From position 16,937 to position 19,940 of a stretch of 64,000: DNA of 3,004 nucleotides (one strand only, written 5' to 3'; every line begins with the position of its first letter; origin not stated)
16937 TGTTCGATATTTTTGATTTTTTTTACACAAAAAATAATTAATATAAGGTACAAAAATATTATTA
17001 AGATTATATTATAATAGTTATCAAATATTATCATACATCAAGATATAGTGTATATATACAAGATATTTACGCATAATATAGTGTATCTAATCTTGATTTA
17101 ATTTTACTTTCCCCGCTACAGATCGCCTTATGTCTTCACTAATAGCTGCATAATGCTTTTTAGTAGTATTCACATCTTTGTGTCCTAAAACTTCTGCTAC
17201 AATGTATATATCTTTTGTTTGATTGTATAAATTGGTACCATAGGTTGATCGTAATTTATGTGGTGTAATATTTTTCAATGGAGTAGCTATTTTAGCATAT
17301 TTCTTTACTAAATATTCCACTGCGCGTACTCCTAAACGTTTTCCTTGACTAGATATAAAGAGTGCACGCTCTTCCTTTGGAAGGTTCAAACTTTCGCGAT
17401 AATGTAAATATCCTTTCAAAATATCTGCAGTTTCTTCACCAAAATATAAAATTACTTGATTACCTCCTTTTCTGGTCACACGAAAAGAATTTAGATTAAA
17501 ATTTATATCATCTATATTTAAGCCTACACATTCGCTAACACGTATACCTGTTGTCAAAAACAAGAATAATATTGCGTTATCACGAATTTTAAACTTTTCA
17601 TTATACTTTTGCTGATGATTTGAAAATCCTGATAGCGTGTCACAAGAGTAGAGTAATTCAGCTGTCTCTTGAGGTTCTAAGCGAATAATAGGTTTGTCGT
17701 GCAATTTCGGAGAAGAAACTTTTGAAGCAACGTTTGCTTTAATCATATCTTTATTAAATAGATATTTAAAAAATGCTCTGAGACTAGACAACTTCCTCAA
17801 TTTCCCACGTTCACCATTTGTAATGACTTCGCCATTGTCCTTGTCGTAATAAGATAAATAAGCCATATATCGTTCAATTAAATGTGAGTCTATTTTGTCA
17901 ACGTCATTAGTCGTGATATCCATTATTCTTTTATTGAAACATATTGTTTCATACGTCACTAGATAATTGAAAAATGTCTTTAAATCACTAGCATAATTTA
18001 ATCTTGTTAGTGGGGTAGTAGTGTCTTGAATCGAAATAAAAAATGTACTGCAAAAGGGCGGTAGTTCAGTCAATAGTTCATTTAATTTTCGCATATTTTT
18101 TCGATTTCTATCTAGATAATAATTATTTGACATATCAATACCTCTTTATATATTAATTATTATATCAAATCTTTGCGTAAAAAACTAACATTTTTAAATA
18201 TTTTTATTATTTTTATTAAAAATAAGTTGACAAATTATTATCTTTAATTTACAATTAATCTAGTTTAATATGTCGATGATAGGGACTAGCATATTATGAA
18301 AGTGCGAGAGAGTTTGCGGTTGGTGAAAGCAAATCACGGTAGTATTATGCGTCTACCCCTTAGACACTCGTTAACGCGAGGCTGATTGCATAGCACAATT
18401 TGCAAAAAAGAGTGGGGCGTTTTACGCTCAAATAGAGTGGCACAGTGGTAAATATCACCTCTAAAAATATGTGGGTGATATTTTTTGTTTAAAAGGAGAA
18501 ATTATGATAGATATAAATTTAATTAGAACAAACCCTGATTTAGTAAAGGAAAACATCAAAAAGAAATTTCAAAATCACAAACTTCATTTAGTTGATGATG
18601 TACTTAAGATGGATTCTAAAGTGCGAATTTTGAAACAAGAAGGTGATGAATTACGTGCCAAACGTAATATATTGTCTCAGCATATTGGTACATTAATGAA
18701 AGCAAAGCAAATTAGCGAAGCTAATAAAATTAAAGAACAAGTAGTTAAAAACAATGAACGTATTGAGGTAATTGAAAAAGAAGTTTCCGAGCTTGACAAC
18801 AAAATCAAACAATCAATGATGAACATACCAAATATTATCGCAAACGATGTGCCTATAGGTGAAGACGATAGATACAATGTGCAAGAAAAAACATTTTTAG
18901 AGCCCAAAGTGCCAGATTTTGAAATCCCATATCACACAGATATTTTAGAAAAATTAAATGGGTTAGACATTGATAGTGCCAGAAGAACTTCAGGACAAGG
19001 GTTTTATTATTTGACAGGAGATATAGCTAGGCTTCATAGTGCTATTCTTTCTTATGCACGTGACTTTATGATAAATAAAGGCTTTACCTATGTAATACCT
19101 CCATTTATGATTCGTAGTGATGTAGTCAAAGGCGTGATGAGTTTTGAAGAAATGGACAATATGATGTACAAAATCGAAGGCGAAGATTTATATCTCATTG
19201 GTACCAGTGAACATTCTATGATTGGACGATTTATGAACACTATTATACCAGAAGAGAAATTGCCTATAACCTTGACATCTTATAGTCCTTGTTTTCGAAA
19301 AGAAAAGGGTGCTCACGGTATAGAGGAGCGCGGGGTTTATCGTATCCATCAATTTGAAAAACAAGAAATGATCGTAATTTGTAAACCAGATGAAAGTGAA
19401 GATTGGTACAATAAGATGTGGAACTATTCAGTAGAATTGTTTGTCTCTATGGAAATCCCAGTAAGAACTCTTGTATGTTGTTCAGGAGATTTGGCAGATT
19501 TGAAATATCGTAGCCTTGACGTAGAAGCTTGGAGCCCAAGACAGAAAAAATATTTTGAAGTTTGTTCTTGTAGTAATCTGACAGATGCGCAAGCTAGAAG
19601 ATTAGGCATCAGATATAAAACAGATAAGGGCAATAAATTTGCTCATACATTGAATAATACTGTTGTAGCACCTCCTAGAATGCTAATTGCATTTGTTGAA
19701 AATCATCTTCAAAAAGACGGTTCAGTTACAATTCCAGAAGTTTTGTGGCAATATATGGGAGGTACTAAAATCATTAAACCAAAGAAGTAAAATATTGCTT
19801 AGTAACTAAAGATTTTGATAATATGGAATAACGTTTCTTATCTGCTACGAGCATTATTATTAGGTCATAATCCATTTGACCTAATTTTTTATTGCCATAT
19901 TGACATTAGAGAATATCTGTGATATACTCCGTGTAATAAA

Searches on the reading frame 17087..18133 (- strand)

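Call 50: search_protein_families(library=pfam, proteins=[window:17087-18133:-], max_evalue=0.0001)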
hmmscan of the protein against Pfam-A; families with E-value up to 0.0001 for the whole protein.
window:17087-18133:- (348 aa): 1 family
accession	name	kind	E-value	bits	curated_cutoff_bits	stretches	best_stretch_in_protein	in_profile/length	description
PF00589.27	Phage_integrase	-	1.4e-30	106.8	27.1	1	173-332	17-169/172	Phage integrase family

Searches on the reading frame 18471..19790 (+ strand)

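Call 50: search_protein_families(library=pfam, proteins=[window:18471-19790:+], max_evalue=0.0001)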
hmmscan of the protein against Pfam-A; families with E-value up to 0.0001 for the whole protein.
window:18471-19790:+ (439 aa): 2 families
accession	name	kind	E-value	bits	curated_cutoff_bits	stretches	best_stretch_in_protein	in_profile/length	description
PF00587.30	tRNA-synt_2b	-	4.2e-31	108.8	29.3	1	237-412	8-179/179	tRNA synthetase class II core domain (G, H, P, S and T)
PF02403.27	Seryl_tRNA_N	-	4.3e-24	85.3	28.2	1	12-122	1-107/108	Seryl-tRNA synthetase N-terminal domain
